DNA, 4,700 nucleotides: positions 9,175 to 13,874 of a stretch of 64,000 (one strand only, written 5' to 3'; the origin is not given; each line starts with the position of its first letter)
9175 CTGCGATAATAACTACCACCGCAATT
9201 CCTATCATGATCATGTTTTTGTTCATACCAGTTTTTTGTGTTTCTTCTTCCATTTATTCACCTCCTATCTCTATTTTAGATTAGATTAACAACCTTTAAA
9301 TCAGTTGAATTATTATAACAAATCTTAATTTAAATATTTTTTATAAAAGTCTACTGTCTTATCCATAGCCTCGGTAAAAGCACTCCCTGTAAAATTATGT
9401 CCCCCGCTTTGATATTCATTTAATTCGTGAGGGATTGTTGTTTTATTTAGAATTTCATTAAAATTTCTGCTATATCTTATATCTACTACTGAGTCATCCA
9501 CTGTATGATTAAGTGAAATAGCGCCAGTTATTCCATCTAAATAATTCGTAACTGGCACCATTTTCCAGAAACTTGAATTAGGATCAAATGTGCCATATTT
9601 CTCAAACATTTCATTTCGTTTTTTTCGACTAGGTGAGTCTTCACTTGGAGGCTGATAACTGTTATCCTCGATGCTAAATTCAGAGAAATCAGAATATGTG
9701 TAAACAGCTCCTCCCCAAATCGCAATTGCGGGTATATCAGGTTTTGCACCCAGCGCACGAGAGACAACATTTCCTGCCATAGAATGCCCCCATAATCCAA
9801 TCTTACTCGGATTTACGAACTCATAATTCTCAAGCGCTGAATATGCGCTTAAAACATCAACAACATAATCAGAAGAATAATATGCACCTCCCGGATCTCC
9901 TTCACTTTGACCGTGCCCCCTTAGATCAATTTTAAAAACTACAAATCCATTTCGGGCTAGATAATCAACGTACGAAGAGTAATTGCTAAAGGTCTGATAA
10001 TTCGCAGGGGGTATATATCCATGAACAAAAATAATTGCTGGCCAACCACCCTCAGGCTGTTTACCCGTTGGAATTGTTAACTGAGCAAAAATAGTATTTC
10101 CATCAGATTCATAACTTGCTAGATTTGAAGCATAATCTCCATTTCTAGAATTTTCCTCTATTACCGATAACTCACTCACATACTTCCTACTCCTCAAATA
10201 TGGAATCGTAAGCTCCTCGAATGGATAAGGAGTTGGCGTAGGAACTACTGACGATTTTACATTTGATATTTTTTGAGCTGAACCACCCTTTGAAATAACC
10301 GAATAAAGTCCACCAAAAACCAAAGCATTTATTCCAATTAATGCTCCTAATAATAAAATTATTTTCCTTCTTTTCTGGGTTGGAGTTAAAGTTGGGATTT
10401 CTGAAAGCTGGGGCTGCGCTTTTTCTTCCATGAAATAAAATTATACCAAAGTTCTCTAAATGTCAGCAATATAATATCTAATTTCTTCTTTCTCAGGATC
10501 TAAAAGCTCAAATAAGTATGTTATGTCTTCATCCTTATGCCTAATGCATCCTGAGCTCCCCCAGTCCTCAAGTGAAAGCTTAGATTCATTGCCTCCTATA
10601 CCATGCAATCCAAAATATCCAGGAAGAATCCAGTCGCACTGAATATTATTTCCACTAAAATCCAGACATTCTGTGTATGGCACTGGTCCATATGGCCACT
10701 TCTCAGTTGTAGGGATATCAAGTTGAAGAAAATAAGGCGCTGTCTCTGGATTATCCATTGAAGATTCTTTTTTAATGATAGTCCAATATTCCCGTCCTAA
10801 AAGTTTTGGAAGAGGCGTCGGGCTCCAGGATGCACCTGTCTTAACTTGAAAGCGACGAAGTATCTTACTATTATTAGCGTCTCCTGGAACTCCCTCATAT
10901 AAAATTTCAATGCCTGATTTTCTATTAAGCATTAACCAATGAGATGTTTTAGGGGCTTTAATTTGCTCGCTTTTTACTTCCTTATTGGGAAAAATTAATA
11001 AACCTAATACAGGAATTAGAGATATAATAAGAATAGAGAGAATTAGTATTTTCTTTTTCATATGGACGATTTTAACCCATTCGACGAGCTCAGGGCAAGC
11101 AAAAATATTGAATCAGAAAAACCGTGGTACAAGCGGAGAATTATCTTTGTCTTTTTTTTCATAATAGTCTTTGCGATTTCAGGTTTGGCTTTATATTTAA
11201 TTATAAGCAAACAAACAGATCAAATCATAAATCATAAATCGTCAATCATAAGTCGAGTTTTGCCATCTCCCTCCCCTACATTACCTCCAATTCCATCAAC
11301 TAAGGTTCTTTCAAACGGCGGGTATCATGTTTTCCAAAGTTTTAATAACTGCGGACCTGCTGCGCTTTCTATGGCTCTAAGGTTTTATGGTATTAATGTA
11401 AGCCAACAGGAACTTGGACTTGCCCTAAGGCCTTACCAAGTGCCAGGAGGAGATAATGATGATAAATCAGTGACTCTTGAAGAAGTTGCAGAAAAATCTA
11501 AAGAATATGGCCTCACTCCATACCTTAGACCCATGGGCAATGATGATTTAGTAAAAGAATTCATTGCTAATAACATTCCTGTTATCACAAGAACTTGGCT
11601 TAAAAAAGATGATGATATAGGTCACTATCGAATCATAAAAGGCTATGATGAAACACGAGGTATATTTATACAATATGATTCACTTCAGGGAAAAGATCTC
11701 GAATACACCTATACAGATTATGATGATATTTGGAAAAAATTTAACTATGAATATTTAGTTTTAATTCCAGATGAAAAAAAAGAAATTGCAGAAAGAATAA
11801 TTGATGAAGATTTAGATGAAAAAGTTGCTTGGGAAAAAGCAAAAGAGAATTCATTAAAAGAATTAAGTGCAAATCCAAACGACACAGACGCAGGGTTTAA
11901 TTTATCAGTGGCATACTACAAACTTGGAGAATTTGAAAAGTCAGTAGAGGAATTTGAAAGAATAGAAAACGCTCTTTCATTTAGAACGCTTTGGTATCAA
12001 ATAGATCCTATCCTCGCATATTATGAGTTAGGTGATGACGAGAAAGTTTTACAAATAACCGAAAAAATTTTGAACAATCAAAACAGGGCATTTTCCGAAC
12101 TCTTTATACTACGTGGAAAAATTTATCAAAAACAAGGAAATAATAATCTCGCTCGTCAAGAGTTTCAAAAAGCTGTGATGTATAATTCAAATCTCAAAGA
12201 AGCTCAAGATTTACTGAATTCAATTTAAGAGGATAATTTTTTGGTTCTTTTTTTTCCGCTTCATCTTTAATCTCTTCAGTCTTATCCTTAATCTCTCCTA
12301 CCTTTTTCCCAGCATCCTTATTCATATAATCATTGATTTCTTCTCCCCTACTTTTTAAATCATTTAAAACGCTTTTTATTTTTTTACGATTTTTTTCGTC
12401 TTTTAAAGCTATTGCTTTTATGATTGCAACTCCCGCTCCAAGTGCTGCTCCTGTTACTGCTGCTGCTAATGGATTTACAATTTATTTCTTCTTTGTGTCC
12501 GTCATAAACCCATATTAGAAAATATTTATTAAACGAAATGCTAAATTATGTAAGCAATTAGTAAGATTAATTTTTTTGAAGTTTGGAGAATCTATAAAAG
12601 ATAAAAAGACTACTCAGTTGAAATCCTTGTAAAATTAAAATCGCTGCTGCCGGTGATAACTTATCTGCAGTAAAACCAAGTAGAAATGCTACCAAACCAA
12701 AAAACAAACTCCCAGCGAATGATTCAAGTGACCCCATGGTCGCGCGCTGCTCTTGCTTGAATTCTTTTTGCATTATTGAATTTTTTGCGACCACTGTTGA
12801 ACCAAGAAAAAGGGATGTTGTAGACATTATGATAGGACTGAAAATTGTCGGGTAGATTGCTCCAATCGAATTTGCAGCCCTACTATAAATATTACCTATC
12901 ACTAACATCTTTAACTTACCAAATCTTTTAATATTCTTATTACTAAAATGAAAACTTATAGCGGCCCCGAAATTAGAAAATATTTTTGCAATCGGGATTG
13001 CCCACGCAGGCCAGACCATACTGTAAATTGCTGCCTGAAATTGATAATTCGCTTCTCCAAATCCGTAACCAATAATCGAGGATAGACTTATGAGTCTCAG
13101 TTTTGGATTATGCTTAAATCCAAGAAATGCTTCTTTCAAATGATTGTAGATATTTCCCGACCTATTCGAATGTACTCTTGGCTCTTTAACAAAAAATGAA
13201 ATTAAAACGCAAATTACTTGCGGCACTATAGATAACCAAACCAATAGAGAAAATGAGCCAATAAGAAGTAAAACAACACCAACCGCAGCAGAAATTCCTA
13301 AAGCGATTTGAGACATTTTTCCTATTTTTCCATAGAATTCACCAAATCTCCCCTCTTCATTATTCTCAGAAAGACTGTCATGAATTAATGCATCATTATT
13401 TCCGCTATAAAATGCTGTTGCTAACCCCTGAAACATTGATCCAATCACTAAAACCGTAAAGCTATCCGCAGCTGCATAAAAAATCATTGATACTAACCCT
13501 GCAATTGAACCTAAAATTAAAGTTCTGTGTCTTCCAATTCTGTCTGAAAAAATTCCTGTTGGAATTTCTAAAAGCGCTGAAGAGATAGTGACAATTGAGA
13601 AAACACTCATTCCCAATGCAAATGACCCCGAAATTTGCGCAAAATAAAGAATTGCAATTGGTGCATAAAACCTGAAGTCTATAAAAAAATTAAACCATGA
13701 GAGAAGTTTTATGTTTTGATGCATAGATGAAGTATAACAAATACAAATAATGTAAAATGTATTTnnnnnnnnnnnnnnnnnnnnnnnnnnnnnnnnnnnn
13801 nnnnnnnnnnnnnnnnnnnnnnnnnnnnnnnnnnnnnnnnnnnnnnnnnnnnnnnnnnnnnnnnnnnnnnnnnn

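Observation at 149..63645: Promoters at a fixed 6-8 nt from the ATG: many leaderless transcription units beside SD-led genes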

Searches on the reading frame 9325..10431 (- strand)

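Call 25: search_protein_families(library=pfam, max_evalue=0.000001, proteins=[window:9325-10431:-])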
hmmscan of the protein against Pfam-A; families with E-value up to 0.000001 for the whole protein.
window:9325-10431:- (368 aa): 5 families
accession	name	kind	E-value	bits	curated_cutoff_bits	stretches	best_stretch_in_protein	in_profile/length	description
PF12146.15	Hydrolase_4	-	2.1e-15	57.2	27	1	132-243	6-111/239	Serine aminopeptidase, S33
PF00326.27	Peptidase_S9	-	3.8e-11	43.3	22.6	1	151-368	3-211/213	Prolyl oligopeptidase family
PF00561.26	Abhydrolase_1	-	8.8e-11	42.4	25.8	1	131-241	1-102/245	alpha/beta hydrolase fold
PF12697.13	Abhydrolase_6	-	3.1e-08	35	26.3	1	133-234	1-85/217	Alpha/beta hydrolase family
PF02129.25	Peptidase_S15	-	5e-07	30.1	23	0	110-241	1-128/262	X-Pro dipeptidyl-peptidase (S15 family)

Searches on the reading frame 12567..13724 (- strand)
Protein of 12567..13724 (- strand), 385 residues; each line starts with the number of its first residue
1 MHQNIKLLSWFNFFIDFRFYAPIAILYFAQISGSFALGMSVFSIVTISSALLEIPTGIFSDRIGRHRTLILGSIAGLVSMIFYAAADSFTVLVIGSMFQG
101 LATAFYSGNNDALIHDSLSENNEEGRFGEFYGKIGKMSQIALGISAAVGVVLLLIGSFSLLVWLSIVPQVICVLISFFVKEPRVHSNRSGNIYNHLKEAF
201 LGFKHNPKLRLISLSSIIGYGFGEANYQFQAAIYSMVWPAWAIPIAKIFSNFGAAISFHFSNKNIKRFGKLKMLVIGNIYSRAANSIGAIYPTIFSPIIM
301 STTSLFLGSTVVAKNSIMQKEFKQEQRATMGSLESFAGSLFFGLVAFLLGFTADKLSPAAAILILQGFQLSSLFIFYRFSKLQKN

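Call 25: search_protein_families(library=pfam, max_evalue=0.000001, proteins=[window:12567-13724:-])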
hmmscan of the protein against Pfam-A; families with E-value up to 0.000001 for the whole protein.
window:12567-13724:- (385 aa): 1 family
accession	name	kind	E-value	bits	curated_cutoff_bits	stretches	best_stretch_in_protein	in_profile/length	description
PF07690.21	MFS_1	-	4e-20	72.5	33.4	1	11-339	6-340/347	Major Facilitator Superfamily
